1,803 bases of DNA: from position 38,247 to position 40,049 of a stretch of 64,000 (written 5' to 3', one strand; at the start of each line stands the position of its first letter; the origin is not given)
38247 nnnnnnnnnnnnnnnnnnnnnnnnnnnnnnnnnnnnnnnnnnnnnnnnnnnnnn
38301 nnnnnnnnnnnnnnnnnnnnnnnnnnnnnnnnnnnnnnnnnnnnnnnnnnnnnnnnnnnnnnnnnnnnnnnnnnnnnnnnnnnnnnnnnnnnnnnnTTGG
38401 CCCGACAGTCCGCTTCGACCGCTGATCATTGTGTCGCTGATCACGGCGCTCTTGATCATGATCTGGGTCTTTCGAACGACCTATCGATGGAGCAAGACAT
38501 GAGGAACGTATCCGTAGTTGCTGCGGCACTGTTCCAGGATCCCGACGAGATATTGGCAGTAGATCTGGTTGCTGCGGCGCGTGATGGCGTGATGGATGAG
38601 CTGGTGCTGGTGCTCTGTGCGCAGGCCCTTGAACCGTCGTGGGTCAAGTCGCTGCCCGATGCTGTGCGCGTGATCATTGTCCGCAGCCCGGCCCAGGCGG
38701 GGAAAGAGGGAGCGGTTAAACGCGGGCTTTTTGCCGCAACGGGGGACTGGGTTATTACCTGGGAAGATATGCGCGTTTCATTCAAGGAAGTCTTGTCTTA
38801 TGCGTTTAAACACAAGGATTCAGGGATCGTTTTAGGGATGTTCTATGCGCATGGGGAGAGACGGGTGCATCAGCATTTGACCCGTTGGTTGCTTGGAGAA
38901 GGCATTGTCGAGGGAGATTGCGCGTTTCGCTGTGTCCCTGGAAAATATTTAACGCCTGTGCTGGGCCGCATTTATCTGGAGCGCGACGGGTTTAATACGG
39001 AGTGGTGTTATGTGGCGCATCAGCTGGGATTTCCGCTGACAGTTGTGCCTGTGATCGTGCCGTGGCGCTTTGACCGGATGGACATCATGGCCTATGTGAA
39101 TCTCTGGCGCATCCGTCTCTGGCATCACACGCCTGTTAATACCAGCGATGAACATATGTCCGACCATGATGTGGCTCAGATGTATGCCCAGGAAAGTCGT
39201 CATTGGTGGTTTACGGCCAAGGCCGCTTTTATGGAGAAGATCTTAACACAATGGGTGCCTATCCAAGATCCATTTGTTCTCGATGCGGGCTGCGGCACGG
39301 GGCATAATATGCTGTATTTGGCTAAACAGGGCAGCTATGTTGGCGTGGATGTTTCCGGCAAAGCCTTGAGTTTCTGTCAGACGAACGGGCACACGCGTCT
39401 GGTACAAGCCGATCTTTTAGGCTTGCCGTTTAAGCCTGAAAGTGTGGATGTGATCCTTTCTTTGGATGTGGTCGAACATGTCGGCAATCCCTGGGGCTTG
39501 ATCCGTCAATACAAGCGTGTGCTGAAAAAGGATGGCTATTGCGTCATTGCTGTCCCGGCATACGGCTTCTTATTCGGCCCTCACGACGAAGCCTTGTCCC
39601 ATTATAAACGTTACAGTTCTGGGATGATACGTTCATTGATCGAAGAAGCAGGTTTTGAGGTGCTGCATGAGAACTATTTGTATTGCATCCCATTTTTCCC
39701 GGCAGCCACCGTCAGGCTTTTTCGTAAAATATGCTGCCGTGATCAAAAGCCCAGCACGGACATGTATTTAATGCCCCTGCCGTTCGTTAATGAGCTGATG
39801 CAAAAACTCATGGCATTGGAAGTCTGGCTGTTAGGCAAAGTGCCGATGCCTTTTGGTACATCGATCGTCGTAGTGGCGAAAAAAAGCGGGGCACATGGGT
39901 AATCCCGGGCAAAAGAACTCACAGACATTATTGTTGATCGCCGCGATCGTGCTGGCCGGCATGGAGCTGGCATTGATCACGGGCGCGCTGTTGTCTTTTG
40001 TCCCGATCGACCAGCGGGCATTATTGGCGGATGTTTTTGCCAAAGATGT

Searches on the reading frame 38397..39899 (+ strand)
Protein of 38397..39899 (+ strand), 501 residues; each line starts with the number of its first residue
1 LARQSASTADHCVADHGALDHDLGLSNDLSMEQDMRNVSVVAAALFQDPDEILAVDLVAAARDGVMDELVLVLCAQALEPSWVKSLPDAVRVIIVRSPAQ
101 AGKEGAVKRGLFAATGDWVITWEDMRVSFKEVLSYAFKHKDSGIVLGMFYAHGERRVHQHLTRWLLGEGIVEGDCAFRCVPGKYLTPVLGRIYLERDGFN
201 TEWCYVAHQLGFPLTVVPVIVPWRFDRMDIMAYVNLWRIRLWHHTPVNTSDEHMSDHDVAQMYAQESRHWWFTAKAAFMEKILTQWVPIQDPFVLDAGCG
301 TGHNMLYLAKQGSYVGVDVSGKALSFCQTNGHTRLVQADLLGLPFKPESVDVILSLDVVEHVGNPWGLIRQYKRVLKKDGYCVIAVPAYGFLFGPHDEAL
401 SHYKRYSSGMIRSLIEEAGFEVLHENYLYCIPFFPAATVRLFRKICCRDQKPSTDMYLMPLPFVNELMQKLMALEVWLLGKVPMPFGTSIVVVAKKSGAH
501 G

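Call 7: search_protein_families(library=pfam, proteins=[window:38397-39899:+], max_evalue=0.01)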
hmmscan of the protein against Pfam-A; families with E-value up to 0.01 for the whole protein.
window:38397-39899:+ (501 aa): 9 families
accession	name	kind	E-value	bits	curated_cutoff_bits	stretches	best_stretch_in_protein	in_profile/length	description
PF08241.18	Methyltransf_11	-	1.1e-21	77.7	21.2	1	295-384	1-95/95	Methyltransferase domain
PF13649.12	Methyltransf_25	-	4e-17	63.1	27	1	294-380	1-97/97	Methyltransferase domain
PF13847.12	Methyltransf_31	-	3.6e-15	56.3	27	1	294-388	7-113/145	Methyltransferase domain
PF13489.12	Methyltransf_23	-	4.1e-15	56.3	27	1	289-424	21-163/164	Methyltransferase domain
PF08242.18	Methyltransf_12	-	6.9e-13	49.6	30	1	295-381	1-97/98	Methyltransferase domain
PF08003.17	Methyltransf_9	-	2.6e-06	27.1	23.8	1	281-384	106-217/315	Protein of unknown function (DUF1698)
PF07021.18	MetW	-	0.00095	19.3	21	1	292-391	15-114/193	Methionine biosynthesis protein MetW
PF02353.26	CMAS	-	0.0025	17.6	27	1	294-382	66-162/273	Mycolic acid cyclopropane synthetase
PF00535.33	Glycos_transf_2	-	0.0032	17.8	23.3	1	91-160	54-126/168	Glycosyl transferase family 2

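Call 80: search_protein_families(library=ncbifam, proteins=[window:38397-39899:+], max_evalue=0.001)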
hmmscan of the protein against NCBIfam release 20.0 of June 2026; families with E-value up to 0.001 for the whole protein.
window:38397-39899:+ (501 aa): 17 families
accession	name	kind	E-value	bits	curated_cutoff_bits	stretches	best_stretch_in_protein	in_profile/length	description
NF045667.1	MTase_DVU1556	equivalog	1.3e-13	50.9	155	1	293-385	25-120/213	DVU_1556 family methyltransferase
TIGR02072.1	BioC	equivalog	1.3e-10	41.5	184.95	1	284-386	28-134/244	malonyl-ACP O-methyltransferase BioC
TIGR01983.1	UbiG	equivalog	2e-07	30.6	102.95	1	287-385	46-152/228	bifunctional 2-polyprenyl-6-hydroxyphenol methylase/3-demethylubiquinol 3-O-methyltransferase UbiG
NF001244.0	PRK00216.1-5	equivalog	4.5e-07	29.4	216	1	259-384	17-153/236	bifunctional demethylmenaquinone methyltransferase/2-methoxy-6-polyprenyl-1,4-benzoquinol methylase UbiE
NF045823.1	PthPhpthDimycoMt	equivalog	6.8e-07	28.7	300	1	292-383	68-165/256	phthiotriol/phenolphthiotriol dimycocerosates methyltransferase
NF045825.1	FAmtase_mtf2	equivalog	4e-06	26.2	400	1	289-383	57-157/248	fatty-acid O-methyltransferase Mtf2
NF011650.0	PRK15068.1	equivalog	6.2e-06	25.3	209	1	281-384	113-225/324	tRNA 5-methoxyuridine(34)/uridine 5-oxyacetic acid(34) synthase CmoB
TIGR00452.1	TIGR00452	equivalog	8.5e-06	24.8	275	1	280-384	107-219/316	tRNA 5-methoxyuridine(34)/uridine 5-oxyacetic acid(34) synthase CmoB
TIGR02021.1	BchM-ChlM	equivalog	9.9e-06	25.1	158.9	1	278-361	40-130/218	magnesium protoporphyrin IX methyltransferase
NF007610.0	PRK10258.1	equivalog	1.1e-05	24.9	342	1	290-382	42-136/251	malonyl-ACP O-methyltransferase BioC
NF008823.0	PRK11873.1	subfamily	1.7e-05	24.4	263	1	293-384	80-181/272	arsenite methyltransferase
TIGR01934.1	MenG_MenH_UbiE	subfamily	1.8e-05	24.2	158.35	1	267-384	16-141/223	ubiquinone/menaquinone biosynthesis methyltransferase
NF043040.1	corrin_prot_MT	hypoth_equivalog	2.2e-05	24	180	1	279-385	31-148/216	corrinoid protein-associated methyltransferase CpaM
NF008686.0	PRK11705.1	equivalog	4.1e-05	22.8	400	1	294-383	171-264/383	cyclopropane fatty acyl phospholipid synthase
NF041537.1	ArsM_AhpD_UU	exception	7.1e-05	21.7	510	1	294-385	80-181/345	arsenite methyltransferase/AhpD domain selenoprotein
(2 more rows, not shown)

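Call 88: search_protein_families(library=pfam, proteins=[window:38397-39899:+], max_evalue=0.001)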
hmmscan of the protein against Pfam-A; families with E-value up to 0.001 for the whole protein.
window:38397-39899:+ (501 aa): 7 families
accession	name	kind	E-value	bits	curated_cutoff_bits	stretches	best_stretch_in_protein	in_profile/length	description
PF08241.18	Methyltransf_11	-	1.1e-21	77.7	21.2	1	295-384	1-95/95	Methyltransferase domain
PF13649.12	Methyltransf_25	-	4e-17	63.1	27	1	294-380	1-97/97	Methyltransferase domain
PF13847.12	Methyltransf_31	-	3.6e-15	56.3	27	1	294-388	7-113/145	Methyltransferase domain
PF13489.12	Methyltransf_23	-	4.1e-15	56.3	27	1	289-424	21-163/164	Methyltransferase domain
PF08242.18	Methyltransf_12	-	6.9e-13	49.6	30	1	295-381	1-97/98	Methyltransferase domain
PF08003.17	Methyltransf_9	-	2.6e-06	27.1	23.8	1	281-384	106-217/315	Protein of unknown function (DUF1698)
PF07021.18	MetW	-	0.00095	19.3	21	0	292-391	15-114/193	Methionine biosynthesis protein MetW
